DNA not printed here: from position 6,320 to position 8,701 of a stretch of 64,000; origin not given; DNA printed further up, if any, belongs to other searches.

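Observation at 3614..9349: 1911-aa secreted protein occupying the SBP position of the second transporter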

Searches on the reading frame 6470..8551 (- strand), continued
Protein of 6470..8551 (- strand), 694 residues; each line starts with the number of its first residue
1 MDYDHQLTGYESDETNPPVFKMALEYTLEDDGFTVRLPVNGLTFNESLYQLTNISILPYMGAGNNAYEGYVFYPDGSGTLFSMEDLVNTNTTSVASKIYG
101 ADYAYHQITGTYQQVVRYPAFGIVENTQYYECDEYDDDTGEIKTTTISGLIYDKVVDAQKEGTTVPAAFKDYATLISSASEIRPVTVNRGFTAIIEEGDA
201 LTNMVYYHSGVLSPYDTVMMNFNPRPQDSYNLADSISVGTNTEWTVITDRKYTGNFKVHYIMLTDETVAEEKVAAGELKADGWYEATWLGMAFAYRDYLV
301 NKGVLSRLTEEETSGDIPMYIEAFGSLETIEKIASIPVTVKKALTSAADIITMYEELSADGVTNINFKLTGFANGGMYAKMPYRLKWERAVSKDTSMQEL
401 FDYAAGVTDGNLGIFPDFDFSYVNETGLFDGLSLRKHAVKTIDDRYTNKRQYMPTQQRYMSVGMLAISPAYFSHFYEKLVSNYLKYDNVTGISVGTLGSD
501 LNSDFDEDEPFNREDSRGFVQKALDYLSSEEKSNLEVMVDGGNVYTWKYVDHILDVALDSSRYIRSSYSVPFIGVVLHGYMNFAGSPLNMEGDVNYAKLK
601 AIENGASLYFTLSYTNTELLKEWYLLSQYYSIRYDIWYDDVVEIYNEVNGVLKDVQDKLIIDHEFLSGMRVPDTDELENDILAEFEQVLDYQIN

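Call 91: find_homologous_proteins(query=L082:9176-11449:+, max_evalue=0.001)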
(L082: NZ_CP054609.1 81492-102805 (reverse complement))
Query L082:9176-11449:+ (757 aa): 111 proteins with E <= 0.001 among 8000 candidates.
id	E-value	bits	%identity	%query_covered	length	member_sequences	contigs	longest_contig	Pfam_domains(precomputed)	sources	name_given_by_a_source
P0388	0.0e+0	1574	89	100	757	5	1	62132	PF18952.7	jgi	-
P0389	0.0e+0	1332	74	100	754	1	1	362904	PF18952.7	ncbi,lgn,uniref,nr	ncbi:hypothetical protein FHS18_003487 [Paenibacillus phyllosphaerae]|uniref:Uncharacterized protein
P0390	0.0e+0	1253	71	100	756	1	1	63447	PF18952.7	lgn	-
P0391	0.0e+0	1253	71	100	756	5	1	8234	PF18952.7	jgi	jgi:hypothetical protein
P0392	0.0e+0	1246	72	95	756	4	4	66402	PF18952.7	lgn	-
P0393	0.0e+0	1244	71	100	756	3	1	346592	PF18952.7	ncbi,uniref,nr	ncbi:hypothetical protein KP806_13385 [Paenibacillus sp. N4]|uniref:DUF5696 domain-containing protei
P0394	0.0e+0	1240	70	100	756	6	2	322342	PF18952.7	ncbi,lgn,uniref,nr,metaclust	ncbi:DUF5696 domain-containing protein [Paenibacillus sp. Soil522]|uniref:DUF5696 domain-containing 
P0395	0.0e+0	1232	70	100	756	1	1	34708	PF18952.7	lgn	-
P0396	0.0e+0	1225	70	97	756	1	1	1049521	PF18952.7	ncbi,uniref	ncbi:DUF5696 domain-containing protein [Paenibacillus sp. NRS-1760]|uniref:DUF5696 domain-containing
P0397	0.0e+0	1216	69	100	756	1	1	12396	PF18952.7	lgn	-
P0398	0.0e+0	1213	69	100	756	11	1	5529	PF18952.7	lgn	-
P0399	0.0e+0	1212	68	98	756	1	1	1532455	PF18952.7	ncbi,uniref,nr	ncbi:hypothetical protein I6N90_06290 [Paenibacillus sp. GSMTC-2017]|uniref:DUF5696 domain-containin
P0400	0.0e+0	1208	68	100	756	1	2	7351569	PF18952.7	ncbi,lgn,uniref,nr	ncbi:hypothetical protein BK133_24395 [Paenibacillus sp. FSL H8-0548]|uniref:DUF5696 domain-containi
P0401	0.0e+0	1207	68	100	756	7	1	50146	PF18952.7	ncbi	-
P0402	0.0e+0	1203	68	100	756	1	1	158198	PF18952.7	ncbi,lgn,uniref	ncbi:DUF5696 domain-containing protein [Paenibacillus sp. 2TAB23]|uniref:DUF5696 domain-containing p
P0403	0.0e+0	1197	67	100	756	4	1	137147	PF18952.7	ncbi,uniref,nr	ncbi:DUF5696 domain-containing protein [Paenibacillus luteus]|uniref:DUF5696 domain-containing prote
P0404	0.0e+0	1176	67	99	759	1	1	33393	PF18952.7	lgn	-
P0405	0.0e+0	1175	66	100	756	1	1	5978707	PF18952.7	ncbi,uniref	ncbi:DUF5696 domain-containing protein [Paenibacillus sp. FA6]|uniref:DUF5696 domain-containing prot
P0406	0.0e+0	1171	67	98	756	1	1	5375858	PF18952.7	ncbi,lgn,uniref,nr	ncbi:glycoside hydrolase [Paenibacillus sp. 32O-W]|uniref:DUF5696 domain-containing protein n=1 Tax=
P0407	0.0e+0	1169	66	100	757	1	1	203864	PF18952.7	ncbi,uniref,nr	ncbi:DUF5696 domain-containing protein [Paenibacillus kobensis]|uniref:DUF5696 domain-containing pro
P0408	0.0e+0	1164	68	96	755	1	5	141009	PF18952.7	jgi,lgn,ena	-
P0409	0.0e+0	1158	66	100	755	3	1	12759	PF18952.7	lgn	-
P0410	0.0e+0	1153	65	100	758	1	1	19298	PF18952.7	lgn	-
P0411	0.0e+0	1144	67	97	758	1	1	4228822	PF18952.7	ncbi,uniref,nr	ncbi:DUF5696 domain-containing protein [Paenibacillus protaetiae]|uniref:Glycoside hydrolase n=1 Tax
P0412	0.0e+0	1143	66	96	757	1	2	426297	PF18952.7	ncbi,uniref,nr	ncbi:DUF5696 domain-containing protein [Paenibacillus xylaniclasticus]|uniref:DUF5696 domain-contain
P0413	0.0e+0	1140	67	95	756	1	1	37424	PF18952.7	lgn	-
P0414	0.0e+0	1092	63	96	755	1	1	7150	PF18952.7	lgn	-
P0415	0.0e+0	1091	62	100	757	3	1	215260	PF18952.7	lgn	-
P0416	0.0e+0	1081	65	92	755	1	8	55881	PF18952.7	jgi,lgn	jgi:hypothetical protein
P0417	1.3e-291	987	58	100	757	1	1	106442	PF18952.7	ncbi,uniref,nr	ncbi:DUF5696 domain-containing protein [Paenibacillus koleovorans]|uniref:DUF5696 domain-containing 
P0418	1.4e-290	984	58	98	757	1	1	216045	PF18952.7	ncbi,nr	ncbi:hypothetical protein EBB07_10500 [Paenibacillaceae bacterium]|nr:hypothetical protein EBB07_105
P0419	6.4e-284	962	58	98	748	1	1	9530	PF18952.7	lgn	-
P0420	1.4e-283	961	58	97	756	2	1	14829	PF18952.7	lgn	-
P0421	3.4e-282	956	56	99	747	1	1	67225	PF18952.7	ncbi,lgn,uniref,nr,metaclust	ncbi:DUF5696 domain-containing protein [Cohnella thermotolerans]|uniref:DUF5696 domain-containing pr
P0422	5.4e-282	956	57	99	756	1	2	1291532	PF18952.7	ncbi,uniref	ncbi:DUF5696 domain-containing protein [Paenibacillus hodogayensis]|uniref:DUF5696 domain-containing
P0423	6.1e-280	949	58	97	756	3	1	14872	PF18952.7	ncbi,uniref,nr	ncbi:hypothetical protein FE784_39310 [Paenibacillus hemerocallicola]|uniref:Uncharacterized protein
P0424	9.3e-280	948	60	92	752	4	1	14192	PF18952.7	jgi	jgi:hypothetical protein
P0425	5.5e-279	946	72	73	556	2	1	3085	PF18952.7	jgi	jgi:hypothetical protein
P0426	9.5e-277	938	59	93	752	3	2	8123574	PF18952.7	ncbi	ncbi:DUF5696 domain-containing protein [Paenibacillus sepulcri]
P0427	5.3e-270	916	57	94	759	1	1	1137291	PF18952.7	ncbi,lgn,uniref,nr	ncbi:DUF5696 domain-containing protein [Paenibacillus sp. BC26]|uniref:DUF5696 domain-containing pro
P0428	1.1e-267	908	55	97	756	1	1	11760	PF18952.7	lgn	-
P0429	7.6e-267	906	56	94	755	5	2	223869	PF18952.7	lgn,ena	-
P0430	2.7e-265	900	56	92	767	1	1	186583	PF18952.7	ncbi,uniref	ncbi:DUF5696 domain-containing protein [Paenibacillus sp. GYB003]|uniref:DUF5696 domain-containing p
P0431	1.1e-263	895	55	93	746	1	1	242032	PF18952.7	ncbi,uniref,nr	ncbi:DUF5696 domain-containing protein [Cohnella fermenti]|uniref:Uncharacterized protein n=1 Tax=Co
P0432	3.6e-259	880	69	73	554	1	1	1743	PF18952.7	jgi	-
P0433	8.0e-256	869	53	93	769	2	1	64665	PF18952.7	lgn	-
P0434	1.4e-255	868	53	92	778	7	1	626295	PF18952.7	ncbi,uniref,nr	ncbi:DUF5696 domain-containing protein [Paenibacillus sp. 32352]|uniref:DUF5696 domain-containing pr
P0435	2.7e-255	867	54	92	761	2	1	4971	PF18952.7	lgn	-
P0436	7.0e-255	866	54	92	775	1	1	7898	PF18952.7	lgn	-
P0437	5.8e-254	863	52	92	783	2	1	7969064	PF18952.7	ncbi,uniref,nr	ncbi:hypothetical protein SK3146_05798 [Paenibacillus konkukensis]|uniref:Uncharacterized protein n=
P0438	5.1e-250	850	51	94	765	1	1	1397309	PF18952.7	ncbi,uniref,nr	ncbi:hypothetical protein GQF01_24570 [Paenibacillus sp. 5J-6]|uniref:Uncharacterized protein n=1 Ta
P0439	2.1e-249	848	50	98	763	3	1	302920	PF18952.7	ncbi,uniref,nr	ncbi:DUF5696 domain-containing protein [Paenibacillus sp. 32352]|uniref:DUF5696 domain-containing pr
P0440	2.1e-248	845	53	92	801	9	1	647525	PF18952.7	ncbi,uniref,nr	ncbi:DUF5696 domain-containing protein [Paenibacillus sp. WQ 127069]|uniref:DUF5696 domain-containin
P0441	1.1e-247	842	51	93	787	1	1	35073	PF18952.7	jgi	jgi:hypothetical protein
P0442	2.5e-247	841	53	92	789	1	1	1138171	PF18952.7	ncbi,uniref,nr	ncbi:DUF5696 domain-containing protein [Paenibacillus piri]|uniref:Uncharacterized protein n=1 Tax=P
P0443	2.7e-247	841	51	92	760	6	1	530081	PF18952.7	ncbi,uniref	ncbi:DUF5696 domain-containing protein [Paenibacillus sp. YIM B09110]|uniref:DUF5696 domain-containi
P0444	1.4e-245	835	51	92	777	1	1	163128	PF18952.7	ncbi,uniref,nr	ncbi:DUF5696 domain-containing protein [Paenibacillus cremeus]|uniref:Uncharacterized protein n=1 Ta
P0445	9.8e-245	832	50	92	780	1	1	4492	PF18952.7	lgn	-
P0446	1.9e-244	832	51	93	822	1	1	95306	PF18952.7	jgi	jgi:hypothetical protein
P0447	2.1e-244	831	52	92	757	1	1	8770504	PF18952.7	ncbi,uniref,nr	ncbi:DUF5696 domain-containing protein [Paenibacillus hamazuiensis]|uniref:DUF5696 domain-containing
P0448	1.0e-243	829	51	92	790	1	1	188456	PF18952.7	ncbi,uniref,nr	ncbi:DUF5696 domain-containing protein [Paenibacillus filicis]|uniref:DUF5696 domain-containing prot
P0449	1.3e-242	825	50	92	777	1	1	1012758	PF18952.7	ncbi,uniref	ncbi:DUF5696 domain-containing protein [Paenibacillus sp. NPDC056579]|uniref:DUF5696 domain-containi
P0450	1.3e-242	825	52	92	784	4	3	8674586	PF18952.7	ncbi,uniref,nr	ncbi:DUF5696 domain-containing protein [Paenibacillus mucilaginosus]|uniref:Uncharacterized protein 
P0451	3.0e-242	824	52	92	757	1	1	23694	PF18952.7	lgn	-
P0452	3.7e-241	821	51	93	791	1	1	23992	PF18952.7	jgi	jgi:hypothetical protein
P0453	3.4e-239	814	51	92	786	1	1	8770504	PF18952.7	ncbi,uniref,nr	ncbi:DUF5696 domain-containing protein [Paenibacillus hamazuiensis]|uniref:DUF5696 domain-containing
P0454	1.9e-236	805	49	92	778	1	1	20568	PF18952.7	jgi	-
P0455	6.1e-236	803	51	92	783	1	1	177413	PF18952.7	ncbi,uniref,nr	ncbi:hypothetical protein GC093_14720 [Paenibacillus sp. LMG 31456]|uniref:Uncharacterized protein n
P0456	5.4e-235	800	52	92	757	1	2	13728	PF18952.7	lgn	-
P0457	1.1e-234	799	49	92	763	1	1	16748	PF18952.7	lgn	-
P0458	5.8e-234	797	51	92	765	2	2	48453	PF18952.7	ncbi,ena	-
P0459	1.0e-226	773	47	98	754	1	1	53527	PF18952.7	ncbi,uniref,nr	ncbi:hypothetical protein PA598K_01209 [Paenibacillus sp. 598K]|uniref:DUF5696 domain-containing pro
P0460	4.4e-226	771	48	92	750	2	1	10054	PF18952.7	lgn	-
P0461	3.1e-225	768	48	98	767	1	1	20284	PF18952.7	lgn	-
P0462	2.4e-222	758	47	92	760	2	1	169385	PF18952.7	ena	-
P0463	4.1e-201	688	45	92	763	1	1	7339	PF18952.7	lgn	-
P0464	6.2e-187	641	42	98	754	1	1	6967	PF18952.7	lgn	-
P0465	6.2e-187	641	40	99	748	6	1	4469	PF18952.7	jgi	-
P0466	2.3e-183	630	42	99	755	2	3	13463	PF18952.7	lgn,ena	-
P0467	5.6e-180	618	41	98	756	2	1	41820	PF18952.7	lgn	-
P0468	1.2e-178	614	40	97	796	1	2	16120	PF18952.7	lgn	-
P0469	3.4e-177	609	41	99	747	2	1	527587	PF18952.7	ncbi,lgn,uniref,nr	ncbi:DUF5696 domain-containing protein [Paenibacillus sp. ATY16]|uniref:DUF5696 domain-containing pr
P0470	3.1e-176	606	43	92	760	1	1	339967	PF18952.7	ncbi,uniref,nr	ncbi:DUF5696 domain-containing protein [Paenibacillus eucommiae]|uniref:Uncharacterized protein n=1 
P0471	8.8e-176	604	42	93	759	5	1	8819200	PF18952.7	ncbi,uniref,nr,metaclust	ncbi:DUF5696 domain-containing protein [Paenibacillus caseinilyticus]|uniref:Uncharacterized protein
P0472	4.4e-175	602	40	98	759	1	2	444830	PF18952.7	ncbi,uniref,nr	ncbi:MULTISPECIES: DUF5696 domain-containing protein [Paenibacillus]|uniref:DUF5696 domain-containin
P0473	2.1e-174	600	42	92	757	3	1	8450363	PF18952.7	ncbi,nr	ncbi:DUF5696 domain-containing protein [Paenibacillus sp. P26]|nr:DUF5696 domain-containing protein 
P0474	7.4e-174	598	41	98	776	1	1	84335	PF18952.7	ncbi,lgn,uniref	ncbi:DUF5696 domain-containing protein [Paenibacillus sp. IITD108]|uniref:DUF5696 domain-containing 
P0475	1.4e-173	597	41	92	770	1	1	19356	PF18952.7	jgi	jgi:hypothetical protein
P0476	1.1e-172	594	42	92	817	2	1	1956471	PF18952.7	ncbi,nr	ncbi:DUF5696 domain-containing protein [Paenibacillus nasutitermitis]|nr:DUF5696 domain-containing p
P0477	7.4e-172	592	40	98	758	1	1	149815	PF18952.7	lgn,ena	-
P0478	3.3e-169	583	41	92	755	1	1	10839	PF18952.7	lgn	-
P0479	1.3e-167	577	39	94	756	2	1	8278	PF18952.7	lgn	-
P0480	4.1e-166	573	42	92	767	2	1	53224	PF18952.7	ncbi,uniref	ncbi:DUF5696 domain-containing protein [Cohnella soli]|uniref:DUF5696 domain-containing protein n=1 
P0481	1.2e-164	568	40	92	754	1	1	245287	PF18952.7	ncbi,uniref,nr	ncbi:DUF5696 domain-containing protein [Neobacillus kokaensis]|uniref:Uncharacterized protein n=1 Ta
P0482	7.7e-164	565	39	98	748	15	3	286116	PF18952.7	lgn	-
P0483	7.8e-159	548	38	99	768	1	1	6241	PF18952.7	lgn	-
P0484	2.1e-62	230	29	81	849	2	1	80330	PF18952.7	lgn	-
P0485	6.6e-60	221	28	81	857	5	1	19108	PF18952.7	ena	-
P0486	6.1e-55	205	28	80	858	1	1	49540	PF18952.7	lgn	-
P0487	9.4e-55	204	28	78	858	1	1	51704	PF18952.7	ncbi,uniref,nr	ncbi:DUF5696 domain-containing protein [Cohnella luojiensis]|uniref:DUF5057 domain-containing protei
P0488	1.4e-48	184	26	77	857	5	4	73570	PF18952.7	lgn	-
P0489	1.4e-45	174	28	78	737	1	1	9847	PF18952.7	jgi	jgi:hypothetical protein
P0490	8.7e-43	165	26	91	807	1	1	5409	PF18952.7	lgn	-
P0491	1.9e-41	160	26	78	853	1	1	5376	PF18952.7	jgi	jgi:glutaredoxin-related protein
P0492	8.4e-34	135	27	70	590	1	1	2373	PF18952.7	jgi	jgi:hypothetical protein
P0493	9.6e-34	135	26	70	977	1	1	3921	PF18952.7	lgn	-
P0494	8.5e-33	132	27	70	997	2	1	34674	PF18952.7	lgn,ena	-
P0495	1.4e-26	111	26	78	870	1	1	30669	PF18952.7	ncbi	-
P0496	8.6e-26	109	27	85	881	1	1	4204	PF18952.7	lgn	-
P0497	1.0e-25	108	27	74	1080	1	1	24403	PF18952.7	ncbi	-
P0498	5.2e-23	99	26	79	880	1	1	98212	PF18952.7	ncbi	-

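Call 92: find_encoding_contigs(protein=P0481, flank=10000, max_places=1)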
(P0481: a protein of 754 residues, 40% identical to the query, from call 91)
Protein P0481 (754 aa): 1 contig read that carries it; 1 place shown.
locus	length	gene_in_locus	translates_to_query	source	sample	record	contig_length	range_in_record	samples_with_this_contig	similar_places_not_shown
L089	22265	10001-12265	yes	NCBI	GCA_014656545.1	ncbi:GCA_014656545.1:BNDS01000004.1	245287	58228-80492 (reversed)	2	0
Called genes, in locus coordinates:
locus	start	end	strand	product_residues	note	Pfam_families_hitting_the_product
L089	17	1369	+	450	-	PF01547:SBP_bac_1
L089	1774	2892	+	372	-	PF00005:ABC_tran, PF17912:OB_MalK (weak), PF08402:TOBE_2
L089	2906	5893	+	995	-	PF01547:SBP_bac_1, PF13416:SBP_bac_8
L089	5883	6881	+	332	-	PF00528:BPD_transp_1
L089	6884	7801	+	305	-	PF00528:BPD_transp_1 (weak)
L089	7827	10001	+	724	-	PF08450:SGL (weak), PF01436:NHL (weak), PF04893:Yip1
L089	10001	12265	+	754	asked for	PF18952:DUF5696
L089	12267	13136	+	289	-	PF00528:BPD_transp_1 (weak)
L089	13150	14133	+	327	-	PF00528:BPD_transp_1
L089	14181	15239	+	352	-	PF01408:GFO_IDH_MocA, PF22725:GFO_IDH_MocA_C3, PF02894:GFO_IDH_MocA_C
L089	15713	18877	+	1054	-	PF02837:Glyco_hydro_2_N, PF22666:Glyco_hydro_2_N2, PF00703:Glyco_hydro_2, PF02836:Glyco_hydro_2_C, PF16353:LacZ_4, PF02929:Bgal_small_N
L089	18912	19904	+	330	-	PF01408:GFO_IDH_MocA, PF03807:F420_oxidored (weak), PF08635:ox_reductase_C, PF22725:GFO_IDH_MocA_C3, PF02894:GFO_IDH_MocA_C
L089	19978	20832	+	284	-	PF01261:AP_endonuc_2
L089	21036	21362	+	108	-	PF01074:Glyco_hydro_38N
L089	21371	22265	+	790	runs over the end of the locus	PF01074:Glyco_hydro_38N, PF09261:Alpha-mann_mid, PF18438:Glyco_hydro_38, PF07748:Glyco_hydro_38C, PF17677:Glyco_hydro38C2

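Call 93: find_encoding_contigs(protein=P0450, flank=10000, max_places=1)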
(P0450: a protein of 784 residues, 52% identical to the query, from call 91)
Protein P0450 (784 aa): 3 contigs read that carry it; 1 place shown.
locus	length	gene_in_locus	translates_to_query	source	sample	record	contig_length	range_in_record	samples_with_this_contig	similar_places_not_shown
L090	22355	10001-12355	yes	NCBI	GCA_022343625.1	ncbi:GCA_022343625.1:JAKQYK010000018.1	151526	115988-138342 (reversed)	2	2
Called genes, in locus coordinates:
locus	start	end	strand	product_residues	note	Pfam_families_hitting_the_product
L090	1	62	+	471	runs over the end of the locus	PF01565:FAD_binding_4, PF02913:FAD-oxidase_C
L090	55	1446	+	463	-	PF13187:Fer4_9 (faint), PF25160:LdpA_Fe-S-bd (faint), PF00037:Fer4 (faint), PF12838:Fer4_7, PF13183:Fer4_8, PF13484:Fer4_16 (weak), PF13534:Fer4_17, PF02754:CCG, +2 more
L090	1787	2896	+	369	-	PF00005:ABC_tran, PF13304:AAA_21 (faint), PF17912:OB_MalK, PF08402:TOBE_2 (weak)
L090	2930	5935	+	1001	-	PF01547:SBP_bac_1, PF13416:SBP_bac_8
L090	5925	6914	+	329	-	PF00528:BPD_transp_1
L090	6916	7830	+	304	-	PF00528:BPD_transp_1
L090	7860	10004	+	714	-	PF08450:SGL (faint), PF01436:NHL (weak), PF04893:Yip1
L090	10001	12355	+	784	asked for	PF18952:DUF5696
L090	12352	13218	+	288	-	PF00528:BPD_transp_1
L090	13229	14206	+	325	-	PF00528:BPD_transp_1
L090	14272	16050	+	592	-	PF00664:ABC_membrane, PF00005:ABC_tran, PF02463:SMC_N (faint)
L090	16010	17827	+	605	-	PF00664:ABC_membrane, PF00005:ABC_tran, PF02463:SMC_N (faint)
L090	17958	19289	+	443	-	PF00296:Bac_luciferase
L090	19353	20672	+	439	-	PF00296:Bac_luciferase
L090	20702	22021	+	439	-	PF00296:Bac_luciferase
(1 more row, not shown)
